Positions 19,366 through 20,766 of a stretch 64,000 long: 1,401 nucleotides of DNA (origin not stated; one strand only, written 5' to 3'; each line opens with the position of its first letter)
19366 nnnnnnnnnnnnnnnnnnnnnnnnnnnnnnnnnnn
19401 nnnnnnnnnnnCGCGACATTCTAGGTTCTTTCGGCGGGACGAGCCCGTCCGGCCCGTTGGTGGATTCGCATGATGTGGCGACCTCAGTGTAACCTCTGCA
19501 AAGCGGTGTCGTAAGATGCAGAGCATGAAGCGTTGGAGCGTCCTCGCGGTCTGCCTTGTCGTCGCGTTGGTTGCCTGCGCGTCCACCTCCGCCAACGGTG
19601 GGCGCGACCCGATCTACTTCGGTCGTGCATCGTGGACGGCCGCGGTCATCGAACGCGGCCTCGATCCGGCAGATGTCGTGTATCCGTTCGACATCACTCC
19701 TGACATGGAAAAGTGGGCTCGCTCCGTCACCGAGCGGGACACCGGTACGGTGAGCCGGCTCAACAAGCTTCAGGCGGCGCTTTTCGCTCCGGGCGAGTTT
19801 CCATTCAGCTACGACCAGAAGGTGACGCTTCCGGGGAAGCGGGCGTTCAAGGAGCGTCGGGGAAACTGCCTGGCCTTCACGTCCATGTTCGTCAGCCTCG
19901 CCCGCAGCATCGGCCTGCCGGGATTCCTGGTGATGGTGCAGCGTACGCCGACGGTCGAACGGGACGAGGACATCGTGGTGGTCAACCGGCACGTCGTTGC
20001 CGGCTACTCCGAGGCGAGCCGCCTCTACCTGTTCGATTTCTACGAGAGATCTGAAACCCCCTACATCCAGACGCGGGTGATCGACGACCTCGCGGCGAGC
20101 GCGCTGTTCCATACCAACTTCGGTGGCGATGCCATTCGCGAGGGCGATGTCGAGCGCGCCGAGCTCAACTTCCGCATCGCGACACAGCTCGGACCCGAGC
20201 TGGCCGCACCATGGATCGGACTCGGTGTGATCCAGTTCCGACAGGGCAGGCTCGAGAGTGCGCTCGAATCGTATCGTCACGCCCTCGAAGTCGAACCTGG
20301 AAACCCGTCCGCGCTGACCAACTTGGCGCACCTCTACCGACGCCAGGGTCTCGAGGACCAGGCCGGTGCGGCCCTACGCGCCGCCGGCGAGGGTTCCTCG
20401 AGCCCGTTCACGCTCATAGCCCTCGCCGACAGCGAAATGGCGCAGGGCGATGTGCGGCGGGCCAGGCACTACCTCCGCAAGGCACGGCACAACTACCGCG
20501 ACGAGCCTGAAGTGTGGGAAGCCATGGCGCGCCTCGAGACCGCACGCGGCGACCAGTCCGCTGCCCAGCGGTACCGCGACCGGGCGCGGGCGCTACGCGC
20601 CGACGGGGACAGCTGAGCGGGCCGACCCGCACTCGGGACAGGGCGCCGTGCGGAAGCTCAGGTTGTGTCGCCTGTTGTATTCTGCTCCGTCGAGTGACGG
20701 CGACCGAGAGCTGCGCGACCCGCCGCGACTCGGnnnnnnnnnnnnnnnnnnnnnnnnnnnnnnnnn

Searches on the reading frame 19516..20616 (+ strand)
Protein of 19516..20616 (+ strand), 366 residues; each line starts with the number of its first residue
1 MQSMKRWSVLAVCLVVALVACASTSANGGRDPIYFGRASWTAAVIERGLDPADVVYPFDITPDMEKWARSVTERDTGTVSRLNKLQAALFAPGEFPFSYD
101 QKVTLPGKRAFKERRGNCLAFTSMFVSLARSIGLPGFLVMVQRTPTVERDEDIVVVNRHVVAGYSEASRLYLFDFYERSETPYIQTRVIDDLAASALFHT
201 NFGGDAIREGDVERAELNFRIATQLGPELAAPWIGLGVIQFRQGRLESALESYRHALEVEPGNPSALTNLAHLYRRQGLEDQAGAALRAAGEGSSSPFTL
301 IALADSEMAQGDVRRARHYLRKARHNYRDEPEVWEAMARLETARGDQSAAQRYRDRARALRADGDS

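Call 23: search_protein_families(library=pfam, proteins=[window:19516-20616:+], max_evalue=0.0001)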
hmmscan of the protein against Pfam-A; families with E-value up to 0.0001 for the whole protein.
window:19516-20616:+ (366 aa): 14 families
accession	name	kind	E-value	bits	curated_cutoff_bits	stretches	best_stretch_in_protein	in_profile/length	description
PF07719.23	TPR_2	-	2.2e-13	49.6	27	1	231-263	2-34/34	Tetratricopeptide repeat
PF13432.12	TPR_16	-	1.5e-12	48.1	32.7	1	205-257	6-58/65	Tetratricopeptide repeat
PF14559.12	TPR_19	-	4.5e-12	46.6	25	1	241-290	2-51/68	Tetratricopeptide repeat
PF13428.12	TPR_14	-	5.7e-12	45.5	23.5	1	300-340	4-44/44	Tetratricopeptide repeat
PF00515.34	TPR_1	-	9.2e-11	41.5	27.8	1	232-263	3-34/34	Tetratricopeptide repeat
PF13414.12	TPR_11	-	2.5e-09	37.1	26.8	1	241-278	5-42/42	TPR repeat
PF13181.12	TPR_8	-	2.8e-09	36.9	25.7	0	233-262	4-33/34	Tetratricopeptide repeat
PF23914.1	TPR_CcmH_CycH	-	2.3e-08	34.5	42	1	206-282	26-102/158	Cytochrome c-type biogenesis protein H TPR domain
PF13431.12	TPR_17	-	2.9e-08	33.8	24.4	1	253-283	2-32/34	Tetratricopeptide repeat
PF17874.7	TPR_MalT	-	2.2e-06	27.6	45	1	190-352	34-223/336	MalT-like TPR region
PF13424.12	TPR_12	-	3.2e-06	27.7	30.1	0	227-259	42-74/77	Tetratricopeptide repeat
PF01841.26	Transglut_core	-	1.4e-05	25.8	23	1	66-136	2-72/108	Transglutaminase-like superfamily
PF13429.12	TPR_15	-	2.1e-05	24.5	26.2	1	233-357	149-274/280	Tetratricopeptide repeat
PF25064.1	ARM_TT21_5th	-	3.6e-05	24.5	27.8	0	239-296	10-67/117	TT21 fifth ARM repeats domain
